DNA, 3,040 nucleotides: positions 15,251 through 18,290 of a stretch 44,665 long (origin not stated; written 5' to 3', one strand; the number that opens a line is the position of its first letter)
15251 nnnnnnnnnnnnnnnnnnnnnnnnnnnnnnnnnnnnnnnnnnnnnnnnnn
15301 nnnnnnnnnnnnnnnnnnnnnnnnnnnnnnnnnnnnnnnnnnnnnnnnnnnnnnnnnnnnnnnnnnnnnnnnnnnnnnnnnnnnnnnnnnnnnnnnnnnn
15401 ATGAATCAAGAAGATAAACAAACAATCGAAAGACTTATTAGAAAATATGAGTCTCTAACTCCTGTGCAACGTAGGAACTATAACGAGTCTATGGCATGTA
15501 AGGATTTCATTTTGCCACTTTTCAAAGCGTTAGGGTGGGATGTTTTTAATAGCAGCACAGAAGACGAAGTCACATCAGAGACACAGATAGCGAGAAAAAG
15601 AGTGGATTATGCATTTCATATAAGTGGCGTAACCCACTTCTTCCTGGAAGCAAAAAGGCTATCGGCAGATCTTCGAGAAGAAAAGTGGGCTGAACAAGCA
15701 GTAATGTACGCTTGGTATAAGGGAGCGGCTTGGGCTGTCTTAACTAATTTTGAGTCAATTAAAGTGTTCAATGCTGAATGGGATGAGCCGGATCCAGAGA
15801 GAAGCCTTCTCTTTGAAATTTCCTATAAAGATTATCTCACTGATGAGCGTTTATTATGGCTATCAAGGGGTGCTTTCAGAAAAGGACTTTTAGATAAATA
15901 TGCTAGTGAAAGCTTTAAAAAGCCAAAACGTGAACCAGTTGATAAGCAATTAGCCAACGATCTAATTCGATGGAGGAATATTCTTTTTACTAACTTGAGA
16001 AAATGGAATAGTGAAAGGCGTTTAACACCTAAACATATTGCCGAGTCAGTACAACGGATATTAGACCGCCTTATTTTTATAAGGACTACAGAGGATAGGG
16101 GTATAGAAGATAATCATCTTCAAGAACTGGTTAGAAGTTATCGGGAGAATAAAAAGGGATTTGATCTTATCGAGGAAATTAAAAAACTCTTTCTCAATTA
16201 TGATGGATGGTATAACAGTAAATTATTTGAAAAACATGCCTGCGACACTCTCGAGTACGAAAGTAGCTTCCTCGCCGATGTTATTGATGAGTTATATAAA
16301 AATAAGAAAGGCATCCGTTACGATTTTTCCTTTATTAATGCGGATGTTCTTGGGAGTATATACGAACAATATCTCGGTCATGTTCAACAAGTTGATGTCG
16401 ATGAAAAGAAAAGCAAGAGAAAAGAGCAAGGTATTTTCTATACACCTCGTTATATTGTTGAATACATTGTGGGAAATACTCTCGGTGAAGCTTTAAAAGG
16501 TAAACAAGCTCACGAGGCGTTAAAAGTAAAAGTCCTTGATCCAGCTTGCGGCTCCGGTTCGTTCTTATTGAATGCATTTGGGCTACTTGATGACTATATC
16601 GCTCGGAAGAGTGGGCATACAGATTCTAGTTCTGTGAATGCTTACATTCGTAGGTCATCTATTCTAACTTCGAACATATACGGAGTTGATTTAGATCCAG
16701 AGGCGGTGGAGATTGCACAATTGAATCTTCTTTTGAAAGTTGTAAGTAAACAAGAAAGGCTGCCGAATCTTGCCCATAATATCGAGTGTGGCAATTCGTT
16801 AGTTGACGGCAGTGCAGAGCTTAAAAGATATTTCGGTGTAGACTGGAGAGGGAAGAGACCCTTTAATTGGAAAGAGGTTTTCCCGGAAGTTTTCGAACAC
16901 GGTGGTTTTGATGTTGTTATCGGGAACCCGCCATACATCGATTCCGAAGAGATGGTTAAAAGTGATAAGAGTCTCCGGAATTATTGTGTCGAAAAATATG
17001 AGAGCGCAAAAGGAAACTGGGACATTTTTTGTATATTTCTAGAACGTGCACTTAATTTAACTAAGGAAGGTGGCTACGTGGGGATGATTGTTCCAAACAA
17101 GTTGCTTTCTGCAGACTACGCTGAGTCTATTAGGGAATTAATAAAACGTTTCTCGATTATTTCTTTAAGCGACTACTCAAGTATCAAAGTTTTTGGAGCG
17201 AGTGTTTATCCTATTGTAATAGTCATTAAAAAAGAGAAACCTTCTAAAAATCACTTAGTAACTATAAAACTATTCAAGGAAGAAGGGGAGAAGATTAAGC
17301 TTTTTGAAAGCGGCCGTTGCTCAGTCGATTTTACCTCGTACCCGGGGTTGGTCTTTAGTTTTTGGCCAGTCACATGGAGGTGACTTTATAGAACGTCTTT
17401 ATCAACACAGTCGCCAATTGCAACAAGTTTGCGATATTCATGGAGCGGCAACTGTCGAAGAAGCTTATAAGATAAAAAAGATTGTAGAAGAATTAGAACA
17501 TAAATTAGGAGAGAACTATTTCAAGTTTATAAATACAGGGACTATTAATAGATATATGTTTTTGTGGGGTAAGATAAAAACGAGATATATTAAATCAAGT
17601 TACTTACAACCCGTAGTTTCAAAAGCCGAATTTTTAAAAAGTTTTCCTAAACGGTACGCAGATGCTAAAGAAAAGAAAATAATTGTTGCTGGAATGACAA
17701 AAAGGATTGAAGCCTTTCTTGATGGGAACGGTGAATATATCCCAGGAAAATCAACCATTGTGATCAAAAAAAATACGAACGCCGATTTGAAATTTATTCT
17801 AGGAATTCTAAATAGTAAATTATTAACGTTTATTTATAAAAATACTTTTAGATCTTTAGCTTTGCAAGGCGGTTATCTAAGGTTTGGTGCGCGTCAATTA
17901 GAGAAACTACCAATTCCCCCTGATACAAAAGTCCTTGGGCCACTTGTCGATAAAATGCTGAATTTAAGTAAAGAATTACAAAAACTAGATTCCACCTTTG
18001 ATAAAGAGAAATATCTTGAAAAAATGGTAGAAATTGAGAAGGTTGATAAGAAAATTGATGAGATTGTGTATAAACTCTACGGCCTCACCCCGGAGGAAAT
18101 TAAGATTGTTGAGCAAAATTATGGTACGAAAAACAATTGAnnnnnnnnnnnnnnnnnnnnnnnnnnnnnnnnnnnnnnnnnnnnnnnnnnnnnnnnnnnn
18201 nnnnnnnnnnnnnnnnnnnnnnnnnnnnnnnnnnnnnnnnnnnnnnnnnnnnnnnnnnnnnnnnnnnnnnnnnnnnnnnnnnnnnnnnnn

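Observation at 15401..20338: Type IIG R-M gene translationally coupled to a UG/Abi-like reverse transcriptase and two small ORFs: candidate new anti-phage system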

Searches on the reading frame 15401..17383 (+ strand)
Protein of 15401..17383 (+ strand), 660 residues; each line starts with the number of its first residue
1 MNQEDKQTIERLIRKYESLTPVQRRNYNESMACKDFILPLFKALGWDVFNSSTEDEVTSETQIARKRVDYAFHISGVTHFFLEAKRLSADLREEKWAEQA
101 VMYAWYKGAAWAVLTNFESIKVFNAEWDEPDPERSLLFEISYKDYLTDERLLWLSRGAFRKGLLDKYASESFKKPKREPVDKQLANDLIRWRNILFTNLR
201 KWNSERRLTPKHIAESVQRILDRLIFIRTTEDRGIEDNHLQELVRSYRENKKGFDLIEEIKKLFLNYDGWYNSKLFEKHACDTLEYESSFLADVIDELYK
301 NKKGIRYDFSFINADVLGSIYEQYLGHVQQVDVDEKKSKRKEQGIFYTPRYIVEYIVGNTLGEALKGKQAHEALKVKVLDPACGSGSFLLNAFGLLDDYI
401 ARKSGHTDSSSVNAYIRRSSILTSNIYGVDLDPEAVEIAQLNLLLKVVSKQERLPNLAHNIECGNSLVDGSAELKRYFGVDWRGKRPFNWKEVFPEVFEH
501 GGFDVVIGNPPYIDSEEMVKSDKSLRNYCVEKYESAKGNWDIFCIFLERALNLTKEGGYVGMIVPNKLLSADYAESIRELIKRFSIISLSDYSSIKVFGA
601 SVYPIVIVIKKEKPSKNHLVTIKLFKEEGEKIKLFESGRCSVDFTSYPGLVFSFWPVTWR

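Call 3: search_protein_families(library=pfam, proteins=[window:15401-17383:+], max_evalue=0.01)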
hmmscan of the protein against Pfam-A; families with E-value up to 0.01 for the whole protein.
window:15401-17383:+ (660 aa): 6 families
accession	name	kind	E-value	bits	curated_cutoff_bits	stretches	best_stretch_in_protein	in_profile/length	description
PF07669.17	Eco57I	-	4.6e-42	144.4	25.3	1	425-598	2-171/171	Eco57I restriction-modification methylase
PF02384.22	N6_Mtase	-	1e-23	84.6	20.4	1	314-621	3-242/311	N-6 DNA Methylase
PF20473.4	MmeI_Mtase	-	3e-13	50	27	1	374-555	19-188/259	MmeI, DNA-methyltransferase domain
PF01170.24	UPF0020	-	9.8e-09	35.6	22.3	1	378-443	32-96/197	RMKL-like, methyltransferase domain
PF04313.20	HSDR_N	-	6.8e-08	33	25.1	1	27-129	2-196/198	Type I restriction enzyme R protein N terminus (HSDR_N)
PF11599.14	AviRa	-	0.0065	16.4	25.7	0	376-399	53-75/232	RRNA methyltransferase AviRa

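Call 4: search_protein_families(library=padloc, proteins=[window:15401-17383:+], max_evalue=0.01)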
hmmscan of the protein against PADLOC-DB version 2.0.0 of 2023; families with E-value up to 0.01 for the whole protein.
window:15401-17383:+ (660 aa): 93 families (the best 25 are shown)
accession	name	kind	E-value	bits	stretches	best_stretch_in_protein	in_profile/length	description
PDLC03604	REase_MTase_IIG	-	4.6e-115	383.8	1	4-620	5-656/1011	Type IIG restriction enzyme-methyltransferase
PDLC03609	REase_MTase_IIG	-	4e-56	188.4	2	374-628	435-679/1066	Type IIG restriction enzyme-methyltransferase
PDLC03335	MTase_II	-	5.3e-39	132.3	1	291-616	27-309/607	Type II methyltransferase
PDLC02643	DrmMI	-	3.5e-38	129.1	2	483-617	848-986/1347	DrmMI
PDLC03629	REase_MTase_IIG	-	3.5e-36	122.5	1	286-612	318-689/1182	Type IIG restriction enzyme-methyltransferase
PDLC02529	PglX|PglXI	-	2.1e-33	113.2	1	319-624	178-481/1189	PglX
PDLC03601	REase_MTase_IIG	-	1.5e-31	107.1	3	370-470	454-559/1110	Type IIG restriction enzyme-methyltransferase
PDLC02521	PglX|PglXI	-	3.2e-30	102.9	2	503-632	482-610/1174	PglX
PDLC02525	PglX|PglXI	-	4e-30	103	3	375-454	284-356/607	PglX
PDLC03596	REase_MTase_IIG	-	7.2e-29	98.4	2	489-633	697-840/1148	Type IIG restriction enzyme-methyltransferase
PDLC03612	REase_MTase_IIG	-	2.5e-27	93.5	2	483-620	783-923/1247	Type IIG restriction enzyme-methyltransferase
PDLC03235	MTase_II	-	2.8e-27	93.8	1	310-624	71-368/648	Type II methyltransferase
PDLC03600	REase_MTase_IIG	-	5.2e-27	92.2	2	503-633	497-626/1205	Type IIG restriction enzyme-methyltransferase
PDLC02638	DrmMI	-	1.5e-26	90.9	2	338-468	549-716/935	DrmMI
PDLC03348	MTase_II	-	6.8e-25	85.7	1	336-628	213-470/727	Type II methyltransferase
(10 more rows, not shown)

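Call 31: find_homologous_proteins(query=window:15401-17380:+, max_evalue=1e-30)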
Query window:15401-17380:+ (660 aa): 7748 proteins with E <= 1e-30 among 8000 candidates; the best 120 are listed.
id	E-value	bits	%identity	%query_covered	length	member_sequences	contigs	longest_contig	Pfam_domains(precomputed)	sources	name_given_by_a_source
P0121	0.0e+0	1509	100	100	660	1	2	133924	PF04313.21,PF02384.23,PF07669.18,PF01170.25,PF20473.5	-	-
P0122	2.0e-296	1003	68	97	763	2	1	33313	PF04313.21,PF02384.23,PF07669.18,PF01170.25,PF20473.5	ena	-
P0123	3.1e-296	1002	68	97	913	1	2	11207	PF04313.21,PF02384.23,PF07669.18,PF12950.14,PF01170.25,PF20473.5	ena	-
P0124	3.2e-296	1002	68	97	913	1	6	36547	PF04313.21,PF02384.23,PF07669.18,PF12950.14,PF01170.25,PF20473.5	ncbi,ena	-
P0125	1.2e-294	997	67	97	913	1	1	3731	PF04313.21,PF02384.23,PF07669.18,PF12950.14,PF01170.25,PF20473.5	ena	-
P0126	4.2e-294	995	68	96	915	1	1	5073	PF04313.21,PF02384.23,PF07669.18,PF12950.14,PF01170.25,PF20473.5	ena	-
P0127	4.5e-287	972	68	95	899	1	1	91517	PF04313.21,PF02384.23,PF07669.18,PF12950.14,PF01170.25,PF20473.5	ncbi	ncbi:MAG: N-6 DNA methylase [Candidatus Jorgensenbacteria bacterium]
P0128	1.8e-272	924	61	99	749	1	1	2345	PF04313.21,PF02384.23,PF07669.18,PF01170.25,PF20473.5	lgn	-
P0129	2.6e-271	920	63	97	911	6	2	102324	PF04313.21,PF02384.23,PF07669.18,PF12950.14,PF01170.25,PF13588.13,PF20473.5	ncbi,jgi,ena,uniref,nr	ncbi:MAG: hypothetical protein A2729_04545 [Candidatus Buchananbacteria bacterium RIFCSPHIGHO2_01_FU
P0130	1.3e-260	885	63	94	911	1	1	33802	PF04313.21,PF02384.23,PF07669.18,PF12950.14,PF01170.25,PF20473.5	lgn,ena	-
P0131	7.9e-257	872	60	97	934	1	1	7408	PF04313.21,PF02384.23,PF07669.18,PF12950.14,PF01170.25,PF20473.5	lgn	-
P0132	1.0e-254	865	63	94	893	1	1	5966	PF04313.21,PF02384.23,PF07669.18,PF12950.14,PF01170.25,PF20473.5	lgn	-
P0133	2.0e-251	854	61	98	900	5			PF04313.21,PF02384.23,PF07669.18,PF12950.14,PF01170.25,PF20473.5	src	-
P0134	4.2e-250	850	62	93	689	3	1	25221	PF04313.21,PF02384.23,PF07669.18,PF01170.25,PF20473.5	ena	-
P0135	1.9e-249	848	60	94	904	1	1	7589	PF02384.23,PF07669.18,PF12950.14,PF01170.25,PF20473.5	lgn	-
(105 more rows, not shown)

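Call 33: find_encoding_contigs(protein=window:15401-17383:+, flank=10000, max_places=4)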
Protein window:15401-17383:+ (660 aa): 2 contigs read that carry it; 2 places shown.
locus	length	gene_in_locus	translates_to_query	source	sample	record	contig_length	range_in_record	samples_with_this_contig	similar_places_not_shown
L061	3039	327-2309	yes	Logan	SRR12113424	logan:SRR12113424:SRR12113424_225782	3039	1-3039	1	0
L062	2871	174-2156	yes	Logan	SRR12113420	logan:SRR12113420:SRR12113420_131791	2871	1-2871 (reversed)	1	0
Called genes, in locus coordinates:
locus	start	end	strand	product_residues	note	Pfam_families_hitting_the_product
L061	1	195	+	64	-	?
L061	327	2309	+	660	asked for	PF04313:HSDR_N (faint), PF02384:N6_Mtase, PF01170:UPF0020 (weak), PF20473:MmeI_Mtase, PF07669:Eco57I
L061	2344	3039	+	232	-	?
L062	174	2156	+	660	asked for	PF04313:HSDR_N (faint), PF02384:N6_Mtase, PF01170:UPF0020 (weak), PF20473:MmeI_Mtase, PF07669:Eco57I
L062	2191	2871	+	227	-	?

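Call 96: search_protein_families(library=ncbifam, proteins=[window:15401-17383:+], max_evalue=0.01)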
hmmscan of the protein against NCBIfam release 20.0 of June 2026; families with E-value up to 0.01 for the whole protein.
window:15401-17383:+ (660 aa): 10 families
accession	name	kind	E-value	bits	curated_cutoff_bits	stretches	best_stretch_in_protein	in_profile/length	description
NF033452.1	BREX_1_MTaseX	exception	1.2e-35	122.7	500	3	503-633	508-640/1210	BREX-1 system adenine-specific DNA-methyltransferase PglX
NF033455.1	BREX_6_MTaseX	exception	1.9e-27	95.3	900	2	369-448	322-401/1319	BREX-6 system adenine-specific DNA-methyltransferase PglX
NF033451.1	BREX_2_MTaseX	equivalog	2.2e-27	95.3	400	1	319-617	174-475/1185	BREX-2 system adenine-specific DNA-methyltransferase PglX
NF047738.1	antiphage_MADS2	equivalog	1.7e-20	72.9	720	1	256-585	242-537/654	methylation-associated defense system DNA methyltransferase MAD2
NF033454.1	BREX_5_MTaseX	exception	5.9e-20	70.5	900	2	375-452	302-373/1404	BREX-5 system adenine-specific DNA-methyltransferase PglX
TIGR02987.1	met_A_Alw26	exception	2.6e-15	56.2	353.5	1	341-619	1-253/523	Alw26I/Eco31I/Esp3I family type II restriction adenine-specific DNA-methyltransferase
TIGR03534.1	RF_mod_PrmC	equivalog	7.2e-08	32.2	199.1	1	496-528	150-182/253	peptide chain release factor N(5)-glutamine methyltransferase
TIGR00536.1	hemK_fam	subfamily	9.3e-05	21.6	115.5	0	500-524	180-204/286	HemK family protein methyltransferase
NF011529.0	PRK14968.1-3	equivalog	0.00034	20.1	162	0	500-564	96-156/198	putative methyltransferase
TIGR03533.1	L3_gln_methyl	equivalog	0.0086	15.4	229.7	0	494-558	182-245/284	50S ribosomal protein L3 N(5)-glutamine methyltransferase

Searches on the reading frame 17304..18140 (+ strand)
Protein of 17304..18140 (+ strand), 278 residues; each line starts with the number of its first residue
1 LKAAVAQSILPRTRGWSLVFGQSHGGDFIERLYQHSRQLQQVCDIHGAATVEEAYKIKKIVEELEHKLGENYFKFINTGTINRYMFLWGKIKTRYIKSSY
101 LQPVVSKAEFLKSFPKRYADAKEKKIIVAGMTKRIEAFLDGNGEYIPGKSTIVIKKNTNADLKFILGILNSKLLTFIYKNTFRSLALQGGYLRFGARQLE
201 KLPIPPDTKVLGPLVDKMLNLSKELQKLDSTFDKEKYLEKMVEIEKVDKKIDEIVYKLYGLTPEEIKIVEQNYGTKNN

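Call 3: search_protein_families(library=pfam, proteins=[window:17304-18140:+], max_evalue=0.01)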
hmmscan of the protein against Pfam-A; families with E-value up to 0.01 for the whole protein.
window:17304-18140:+ (278 aa): 1 family
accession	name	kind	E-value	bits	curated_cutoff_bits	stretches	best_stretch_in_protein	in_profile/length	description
PF12950.13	TaqI_C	-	1e-12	48.8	26.5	1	81-204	9-118/118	TaqI-like C-terminal specificity domain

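Call 4: search_protein_families(library=padloc, proteins=[window:17304-18140:+], max_evalue=0.01)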
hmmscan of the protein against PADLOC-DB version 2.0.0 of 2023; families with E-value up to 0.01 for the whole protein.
window:17304-18140:+ (278 aa): 6 families
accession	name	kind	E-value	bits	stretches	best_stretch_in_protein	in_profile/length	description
PDLC03612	REase_MTase_IIG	-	1.7e-22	77.5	1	117-271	1100-1245/1247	Type IIG restriction enzyme-methyltransferase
PDLC03596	REase_MTase_IIG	-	1.7e-08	31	1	158-271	1040-1144/1148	Type IIG restriction enzyme-methyltransferase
PDLC03609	REase_MTase_IIG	-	2.7e-08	30.1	1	234-271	1026-1063/1066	Type IIG restriction enzyme-methyltransferase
PDLC03313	MTase_II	-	3.6e-06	23.8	1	121-272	436-562/563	Type II methyltransferase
PDLC03630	REase_MTase_IIG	-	5.5e-06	22.5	1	145-271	976-1093/1100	Type IIG restriction enzyme-methyltransferase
PDLC03348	MTase_II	-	0.0025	14.4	1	151-223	610-679/727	Type II methyltransferase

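Call 96: search_protein_families(library=ncbifam, proteins=[window:17304-18140:+], max_evalue=0.01)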
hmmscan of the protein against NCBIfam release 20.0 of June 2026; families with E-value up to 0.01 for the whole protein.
window:17304-18140:+ (278 aa): 0 families
